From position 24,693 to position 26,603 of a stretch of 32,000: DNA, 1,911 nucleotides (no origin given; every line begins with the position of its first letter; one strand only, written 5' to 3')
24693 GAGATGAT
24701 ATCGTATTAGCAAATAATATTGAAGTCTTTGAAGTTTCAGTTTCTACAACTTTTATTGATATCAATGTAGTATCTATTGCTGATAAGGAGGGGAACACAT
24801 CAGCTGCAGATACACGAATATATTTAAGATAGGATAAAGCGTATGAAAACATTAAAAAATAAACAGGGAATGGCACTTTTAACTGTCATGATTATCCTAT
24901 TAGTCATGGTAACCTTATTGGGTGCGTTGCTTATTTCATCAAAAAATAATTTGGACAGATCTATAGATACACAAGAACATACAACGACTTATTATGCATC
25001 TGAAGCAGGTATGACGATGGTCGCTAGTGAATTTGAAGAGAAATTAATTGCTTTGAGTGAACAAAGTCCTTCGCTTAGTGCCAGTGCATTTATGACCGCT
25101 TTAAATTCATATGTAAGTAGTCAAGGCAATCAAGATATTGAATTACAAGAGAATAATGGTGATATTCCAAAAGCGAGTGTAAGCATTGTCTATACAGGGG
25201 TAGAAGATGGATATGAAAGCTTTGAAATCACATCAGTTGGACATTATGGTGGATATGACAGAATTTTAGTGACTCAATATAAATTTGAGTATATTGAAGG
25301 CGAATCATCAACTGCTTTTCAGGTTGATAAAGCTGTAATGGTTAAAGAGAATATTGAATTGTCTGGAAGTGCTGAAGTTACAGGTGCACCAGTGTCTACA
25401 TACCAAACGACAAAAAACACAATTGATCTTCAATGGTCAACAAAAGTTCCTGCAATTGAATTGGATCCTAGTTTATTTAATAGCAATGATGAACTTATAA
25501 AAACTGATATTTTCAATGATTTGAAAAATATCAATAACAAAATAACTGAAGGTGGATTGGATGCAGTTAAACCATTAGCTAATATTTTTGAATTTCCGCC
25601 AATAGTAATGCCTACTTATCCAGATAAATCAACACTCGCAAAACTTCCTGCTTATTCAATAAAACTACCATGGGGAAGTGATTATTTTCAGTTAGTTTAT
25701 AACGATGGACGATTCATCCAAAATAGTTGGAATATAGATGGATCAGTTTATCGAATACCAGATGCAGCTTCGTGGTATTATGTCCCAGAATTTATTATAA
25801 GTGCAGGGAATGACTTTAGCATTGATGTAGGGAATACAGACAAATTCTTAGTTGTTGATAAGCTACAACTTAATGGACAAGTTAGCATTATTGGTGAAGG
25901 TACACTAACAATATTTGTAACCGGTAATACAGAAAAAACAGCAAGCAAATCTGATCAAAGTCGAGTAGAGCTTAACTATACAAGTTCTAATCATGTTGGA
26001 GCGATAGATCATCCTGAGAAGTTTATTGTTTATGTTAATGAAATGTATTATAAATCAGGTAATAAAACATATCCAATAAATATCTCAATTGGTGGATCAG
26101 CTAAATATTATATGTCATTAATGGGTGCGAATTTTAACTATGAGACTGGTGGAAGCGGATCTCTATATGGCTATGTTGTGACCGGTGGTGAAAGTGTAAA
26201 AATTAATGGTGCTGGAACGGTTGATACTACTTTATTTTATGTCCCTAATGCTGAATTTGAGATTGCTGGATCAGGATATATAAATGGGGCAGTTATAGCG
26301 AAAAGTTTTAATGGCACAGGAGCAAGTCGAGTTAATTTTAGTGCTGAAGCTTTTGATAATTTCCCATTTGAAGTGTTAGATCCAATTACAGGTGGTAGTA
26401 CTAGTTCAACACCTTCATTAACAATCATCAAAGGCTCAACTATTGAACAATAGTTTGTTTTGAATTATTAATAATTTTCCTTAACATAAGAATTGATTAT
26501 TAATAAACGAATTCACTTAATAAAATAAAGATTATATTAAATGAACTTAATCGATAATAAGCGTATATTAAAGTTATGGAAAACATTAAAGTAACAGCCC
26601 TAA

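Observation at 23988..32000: Retractile type IV pilus locus split into two convergent units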

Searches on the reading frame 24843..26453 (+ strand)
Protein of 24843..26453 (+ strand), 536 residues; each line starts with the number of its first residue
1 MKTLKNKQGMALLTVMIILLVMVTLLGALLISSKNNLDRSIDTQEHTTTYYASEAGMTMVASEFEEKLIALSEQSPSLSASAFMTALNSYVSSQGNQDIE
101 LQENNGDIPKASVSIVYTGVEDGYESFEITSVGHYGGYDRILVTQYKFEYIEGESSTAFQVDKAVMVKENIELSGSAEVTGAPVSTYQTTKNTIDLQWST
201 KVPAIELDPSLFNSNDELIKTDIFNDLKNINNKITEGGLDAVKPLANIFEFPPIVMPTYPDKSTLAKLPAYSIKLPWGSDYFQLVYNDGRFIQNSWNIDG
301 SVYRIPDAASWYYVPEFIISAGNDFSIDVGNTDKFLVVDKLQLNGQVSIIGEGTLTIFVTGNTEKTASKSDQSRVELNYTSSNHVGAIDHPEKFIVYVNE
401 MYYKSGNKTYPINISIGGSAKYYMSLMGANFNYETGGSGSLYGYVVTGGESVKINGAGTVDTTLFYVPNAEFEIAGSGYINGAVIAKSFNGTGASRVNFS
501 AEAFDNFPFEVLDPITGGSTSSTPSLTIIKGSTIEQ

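Call 3: search_protein_families(library=pfam, proteins=[window:24843-26453:+], max_evalue=0.01)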
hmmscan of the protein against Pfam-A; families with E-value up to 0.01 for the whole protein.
window:24843-26453:+ (536 aa): 1 family
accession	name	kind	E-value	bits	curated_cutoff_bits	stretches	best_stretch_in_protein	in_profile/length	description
PF23981.1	DUF7305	-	1.2e-06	29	27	1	312-460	51-178/185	Domain of unknown function (DUF7305)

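Call 6: search_protein_families(library=ncbifam, proteins=[window:24843-26453:+], max_evalue=0.01)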
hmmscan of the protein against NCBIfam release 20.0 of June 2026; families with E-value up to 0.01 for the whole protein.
window:24843-26453:+ (536 aa): 1 family
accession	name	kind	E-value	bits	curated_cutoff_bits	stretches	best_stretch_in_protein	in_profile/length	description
NF037980.1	T2SS_GspK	equivalog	0.00035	20.2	130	1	8-62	2-56/307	type II secretion system minor pseudopilin GspK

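Call 30: find_homologous_proteins(query=A2, max_evalue=0.00001)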
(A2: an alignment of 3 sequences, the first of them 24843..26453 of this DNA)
Query A2 (3 sequences) (536 aa, profile of the alignment): 14 proteins with E <= 0.00001 among 8000 candidates.
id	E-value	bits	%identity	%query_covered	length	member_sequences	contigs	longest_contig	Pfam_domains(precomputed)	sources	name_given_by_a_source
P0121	4.4e-228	776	59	100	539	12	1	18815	PF23981.2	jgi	-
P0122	1.1e-225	768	62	100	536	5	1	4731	PF23981.2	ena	-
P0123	3.0e-209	714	51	100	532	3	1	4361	PF23981.2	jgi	-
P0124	8.0e-188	643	99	68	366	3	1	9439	PF23981.2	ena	-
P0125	5.4e-171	588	42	99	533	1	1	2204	PF23981.2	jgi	-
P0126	3.0e-168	579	52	85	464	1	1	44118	PF23981.2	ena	-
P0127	1.2e-167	577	47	100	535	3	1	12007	PF23981.2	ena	-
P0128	1.2e-167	577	45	99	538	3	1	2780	PF23981.2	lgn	-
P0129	2.2e-167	576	45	99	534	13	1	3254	PF23981.2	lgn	-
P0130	8.5e-152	525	59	69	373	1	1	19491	PF23981.2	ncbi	-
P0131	2.9e-140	486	41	100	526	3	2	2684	PF23981.2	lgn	-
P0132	1.1e-130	455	40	100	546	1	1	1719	PF23981.2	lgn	-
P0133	1.0e-128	448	38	100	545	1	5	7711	PF23981.2,PF10988.15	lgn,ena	-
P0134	7.2e-128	446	38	100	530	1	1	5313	PF23981.2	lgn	-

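Call 31: find_encoding_contigs(protein=P0124, flank=10000, max_places=4)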
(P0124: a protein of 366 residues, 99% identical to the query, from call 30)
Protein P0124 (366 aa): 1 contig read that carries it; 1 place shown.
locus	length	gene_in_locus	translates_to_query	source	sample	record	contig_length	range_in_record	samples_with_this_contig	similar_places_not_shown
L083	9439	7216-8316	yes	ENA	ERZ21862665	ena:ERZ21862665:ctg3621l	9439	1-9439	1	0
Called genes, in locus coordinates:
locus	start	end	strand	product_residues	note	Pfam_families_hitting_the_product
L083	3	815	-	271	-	?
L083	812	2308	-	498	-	PF00682:HMGL-like, PF22617:HCS_D2, PF08502:LeuA_dimer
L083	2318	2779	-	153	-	PF01842:ACT, PF22629:ACT_AHAS_ss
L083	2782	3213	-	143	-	PF02775:TPP_enzyme_C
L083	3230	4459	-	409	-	PF02776:TPP_enzyme_N, PF00205:TPP_enzyme_M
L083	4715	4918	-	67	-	PF02645:DegV (weak)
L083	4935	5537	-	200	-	PF02645:DegV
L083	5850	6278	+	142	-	PF07963:N_methyl (weak)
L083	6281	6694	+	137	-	PF07963:N_methyl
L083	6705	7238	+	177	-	-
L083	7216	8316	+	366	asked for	PF23981:DUF7305 (faint)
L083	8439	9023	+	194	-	PF08818:DUF1801, PF13376:OmdA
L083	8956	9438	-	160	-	?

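Call 32: find_encoding_contigs(protein=P0121, flank=10000, max_places=3)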
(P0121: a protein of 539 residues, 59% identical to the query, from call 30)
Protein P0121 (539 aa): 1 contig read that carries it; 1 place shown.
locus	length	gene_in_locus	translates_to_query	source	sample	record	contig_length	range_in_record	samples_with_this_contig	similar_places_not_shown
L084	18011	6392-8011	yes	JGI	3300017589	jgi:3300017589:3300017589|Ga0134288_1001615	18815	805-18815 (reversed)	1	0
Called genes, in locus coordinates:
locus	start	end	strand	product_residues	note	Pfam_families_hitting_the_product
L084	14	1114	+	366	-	-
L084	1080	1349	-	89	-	PF00708:Acylphosphatase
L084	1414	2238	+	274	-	PF02673:BacA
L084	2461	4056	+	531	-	PF01656:CbiA (weak), PF06418:CTP_synth_N, PF00117:GATase, PF07722:Peptidase_C26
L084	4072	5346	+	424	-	PF02127:Peptidase_M18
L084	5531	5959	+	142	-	PF07963:N_methyl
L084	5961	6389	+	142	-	PF07963:N_methyl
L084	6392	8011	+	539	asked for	PF23981:DUF7305 (faint)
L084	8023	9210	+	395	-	PF00482:T2SSF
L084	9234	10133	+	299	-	PF11104:PilM_2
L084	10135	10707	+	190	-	-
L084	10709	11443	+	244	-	-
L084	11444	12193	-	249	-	PF06750:A24_N_bact, PF01478:Peptidase_A24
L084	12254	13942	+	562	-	PF05157:MshEN, PF00437:T2SSE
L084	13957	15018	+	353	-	PF00437:T2SSE, PF25199:nSTAND_NTPase5 (faint)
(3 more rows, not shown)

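Call 53: predict_structure(alignment_id=A3)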
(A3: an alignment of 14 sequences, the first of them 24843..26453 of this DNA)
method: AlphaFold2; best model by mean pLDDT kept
length: 536 residues; sequences in the alignment: 14
mean_pLDDT: 83.2   pTM: 0.64
mean pLDDT of the five models: 83.2, 82.0, 79.6, 77.2, 74.8
residues with pLDDT >= 90: 205; 70-90: 250; 50-70: 58; < 50: 23
segments of 3 or more residues with pLDDT < 50: 154-159, 506-522
pLDDT, mean of each block of 10 residues (from residue 1): 61 78 71 62 78 86 88 71 84 83 70 88 86 85 87 51 88 93 91 92 93 87 84 90 81 76 94 88 95 90 91 96 90 94 95 93 92 91 88 91 92 86 89 85 88 74 80 89 91 89 52 35 68 81
secondary structure, 60 per line:
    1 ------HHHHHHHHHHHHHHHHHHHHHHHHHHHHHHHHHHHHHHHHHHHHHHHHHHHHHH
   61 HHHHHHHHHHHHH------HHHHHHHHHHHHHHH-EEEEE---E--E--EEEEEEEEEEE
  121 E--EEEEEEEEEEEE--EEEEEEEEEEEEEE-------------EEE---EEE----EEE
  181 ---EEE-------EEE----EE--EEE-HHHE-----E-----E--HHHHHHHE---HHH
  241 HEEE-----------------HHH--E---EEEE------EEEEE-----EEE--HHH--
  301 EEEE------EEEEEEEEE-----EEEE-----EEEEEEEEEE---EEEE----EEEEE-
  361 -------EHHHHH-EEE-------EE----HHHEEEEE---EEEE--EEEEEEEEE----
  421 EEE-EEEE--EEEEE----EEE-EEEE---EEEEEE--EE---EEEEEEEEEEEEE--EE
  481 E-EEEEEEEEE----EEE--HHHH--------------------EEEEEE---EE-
elements in order: H7-73 H80-94 E96-100 E110-121 E124-135 E138-151 E165-167 E171-173 E178-180 E184-186 E194-196 E205-207 H227-233 H238-241 E242-244 E271-274 E281-285 E291-293 E301-304 E311-319 E325-328 E334-343 E347-350 E355-359 H369-373 E375-377 E394-398 E402-405 E408-416 E421-423 E425-428 E431-435 E440-442 E444-447 E451-456 E464-476 E479-481 E483-491 E496-498 H501-504 E525-530

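Call 55: fold_search(model_id=the predicted structure, library=pdb)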
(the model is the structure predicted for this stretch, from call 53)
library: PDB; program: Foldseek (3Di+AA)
matches with E <= 10: 79; with E <= 0.001: 3
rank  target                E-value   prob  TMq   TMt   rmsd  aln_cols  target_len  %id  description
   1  6qvi_A                2.1e-07  1.00  0.22  0.22  15.7       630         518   11  Crystal structure of competence-associated pilin ComZ from Thermus thermophilus (released 2019-05-29)
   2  6qvi_B                2.8e-07  1.00  0.21  0.22  15.8       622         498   10  Crystal structure of competence-associated pilin ComZ from Thermus thermophilus (released 2019-05-29)
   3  6qvi_C                5.0e-07  1.00  0.23  0.24  14.7       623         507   11  Crystal structure of competence-associated pilin ComZ from Thermus thermophilus (released 2019-05-29)
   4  6bg8_A                4.7e-03  0.89  0.16  0.30  13.5       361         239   11  Shewanella frigidimarina ice-binding protein_1 DUF3494 Domain (released 2018-03-07)
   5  5uyt_B                1.8e-02  0.51  0.16  0.20  22.9       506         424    9  Crystal structure of ice binding protein from an Antarctic bacterium Flavobacteriaceae (released 2017-10-25)
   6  9lhr_B                2.8e-02  0.75  0.15  0.31  16.8       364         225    8  Crystal structure of Ice binding protein from Candidatus Cryosericum odellii SMC5 (released 2025-09-03)
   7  6eio                  4.1e-02  0.72  0.16  0.34  14.9       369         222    9  Crystal structure of an ice binding protein from an Antarctic Biological Consortium (released 2018-03-28)
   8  9lhr_A                7.9e-02  0.60  0.18  0.33  13.8       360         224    9  Crystal structure of Ice binding protein from Candidatus Cryosericum odellii SMC5 (released 2025-09-03)
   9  6a8k                  9.5e-02  0.18  0.13  0.24  16.2       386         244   10  Crystal structure of Ice-binding Protein from a Sea-Ice Microalga (released 2018-11-07)
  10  5uyt_A                1.6e-01  0.13  0.13  0.16  24.8       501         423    9  Crystal structure of ice binding protein from an Antarctic bacterium Flavobacteriaceae (released 2017-10-25)
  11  8x1o                  2.4e-01  0.35  0.15  0.32  15.6       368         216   10  Crystal structure of M249C/N270C mutant of FfIBP (released 2024-11-13)
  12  7bwx_A                2.7e-01  0.09  0.10  0.21  18.9       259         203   11  Crystal structure of ice-binding protein from an Antarctic ascomycete, Antarctomyces psychrotrophicus. (released 2020-05-27)
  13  3vn3_A                2.8e-01  0.28  0.15  0.31  15.7       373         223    8  Fungal antifreeze protein exerts hyperactivity by constructing an inequable beta-helix (released 2012-06-06)
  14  3uyv_A                2.9e-01  0.38  0.17  0.35  18.5       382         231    7  Crystal structure of a glycosylated ice-binding protein (LeIBP) from Arctic yeast (released 2012-02-29)
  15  7dc5_A                2.9e-01  0.21  0.15  0.29  13.9       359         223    9  Crystal structure of fungal antifreeze protein with intermediate activity (released 2021-10-27)
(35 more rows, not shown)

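Call 62: find_encoding_contigs(protein=P0122, flank=10000, max_places=2)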
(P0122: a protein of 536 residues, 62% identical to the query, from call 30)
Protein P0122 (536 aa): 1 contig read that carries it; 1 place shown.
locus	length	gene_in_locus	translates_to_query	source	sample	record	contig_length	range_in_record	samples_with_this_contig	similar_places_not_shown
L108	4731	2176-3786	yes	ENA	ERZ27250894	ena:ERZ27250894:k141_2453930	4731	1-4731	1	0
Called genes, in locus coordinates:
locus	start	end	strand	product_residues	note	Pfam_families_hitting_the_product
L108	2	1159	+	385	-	?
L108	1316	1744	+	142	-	PF07963:N_methyl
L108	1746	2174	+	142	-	PF07963:N_methyl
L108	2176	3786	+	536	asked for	PF23981:DUF7305 (faint)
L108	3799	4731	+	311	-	?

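Call 63: find_encoding_contigs(protein=P0130, flank=10000, max_places=2)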
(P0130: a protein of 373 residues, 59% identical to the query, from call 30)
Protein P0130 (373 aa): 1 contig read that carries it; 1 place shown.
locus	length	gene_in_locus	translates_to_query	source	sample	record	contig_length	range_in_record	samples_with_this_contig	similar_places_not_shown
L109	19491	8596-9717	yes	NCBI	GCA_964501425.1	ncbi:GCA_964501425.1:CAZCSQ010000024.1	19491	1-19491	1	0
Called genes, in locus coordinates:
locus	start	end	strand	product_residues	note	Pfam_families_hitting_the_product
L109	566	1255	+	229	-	PF00174:Oxidored_molyb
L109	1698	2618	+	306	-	PF13529:Peptidase_C39_2 (weak)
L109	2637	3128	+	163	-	PF04542:Sigma70_r2, PF08281:Sigma70_r4_2, PF04545:Sigma70_r4 (weak)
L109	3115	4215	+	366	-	-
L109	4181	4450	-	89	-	PF00708:Acylphosphatase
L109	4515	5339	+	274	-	PF02673:BacA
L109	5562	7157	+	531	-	PF01656:CbiA (weak), PF06418:CTP_synth_N, PF00117:GATase, PF07722:Peptidase_C26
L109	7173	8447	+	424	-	PF02127:Peptidase_M18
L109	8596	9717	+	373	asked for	PF23981:DUF7305 (faint)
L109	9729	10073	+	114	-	PF00482:T2SSF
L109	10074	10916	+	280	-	PF00482:T2SSF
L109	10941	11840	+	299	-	PF11104:PilM_2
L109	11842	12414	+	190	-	-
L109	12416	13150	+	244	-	-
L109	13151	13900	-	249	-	PF06750:A24_N_bact, PF01478:Peptidase_A24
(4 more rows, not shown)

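Call 69: search_solved_structures(query=A3, max_evalue=10, show_alignments=1)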
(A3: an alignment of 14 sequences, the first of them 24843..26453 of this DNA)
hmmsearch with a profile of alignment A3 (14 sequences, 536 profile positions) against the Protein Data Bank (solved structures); distinct sequences matched with E-value up to 10: 4.
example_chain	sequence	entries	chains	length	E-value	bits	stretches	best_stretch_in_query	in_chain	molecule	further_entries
4hhx_A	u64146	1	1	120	0.076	14.7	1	59-135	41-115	Toxin coregulated pilus biosynthesis protein E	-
5ub5_B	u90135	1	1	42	1.5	10.5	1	233-263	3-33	Neurogenic locus notch homolog protein 1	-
5ky0_B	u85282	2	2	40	1.8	10.2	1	234-263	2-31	Neurogenic locus notch homolog protein 1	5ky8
6g6o_A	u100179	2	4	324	2.8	9.6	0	443-480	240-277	Ika8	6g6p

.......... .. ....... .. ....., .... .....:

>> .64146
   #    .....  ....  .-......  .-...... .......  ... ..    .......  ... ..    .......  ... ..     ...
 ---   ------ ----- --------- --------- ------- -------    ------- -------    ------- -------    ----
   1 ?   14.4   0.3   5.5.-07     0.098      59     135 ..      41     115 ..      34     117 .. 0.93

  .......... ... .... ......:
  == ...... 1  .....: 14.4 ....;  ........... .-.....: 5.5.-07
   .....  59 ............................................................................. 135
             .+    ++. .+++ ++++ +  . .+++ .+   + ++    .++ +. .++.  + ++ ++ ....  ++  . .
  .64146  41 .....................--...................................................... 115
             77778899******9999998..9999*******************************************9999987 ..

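Call 76: search_protein_representatives(alignment_id=A3)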
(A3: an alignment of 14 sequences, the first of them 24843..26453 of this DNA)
Query: 14 sequences, 536 profile positions. Proteins with E-value up to 0.001 (for the whole library): 1870; up to 1e-10: 798; up to 1e-30: 218. The best 150 are listed.
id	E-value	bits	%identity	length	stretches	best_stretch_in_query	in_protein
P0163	1.2e-228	776.5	-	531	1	4-536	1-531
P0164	9.9e-221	750.4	-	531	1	1-536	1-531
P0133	1.7e-217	739.7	-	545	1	1-536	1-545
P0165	4.9e-194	662.3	-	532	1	6-536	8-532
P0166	2.3e-182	623.8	-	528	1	1-536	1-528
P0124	4.1e-169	580.0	-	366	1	177-536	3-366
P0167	2.1e-153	528.2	-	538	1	4-536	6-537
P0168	3.4e-150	517.6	-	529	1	1-536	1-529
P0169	4.5e-124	431.4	-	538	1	4-535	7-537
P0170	2.1e-101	356.6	-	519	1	2-536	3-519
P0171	1.2e-98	347.5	-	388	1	3-366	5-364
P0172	7.8e-97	341.5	-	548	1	2-536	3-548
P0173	1.5e-96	340.5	-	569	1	8-522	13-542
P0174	7.5e-92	325.0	-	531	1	1-535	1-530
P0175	7.7e-78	278.8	-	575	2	222-535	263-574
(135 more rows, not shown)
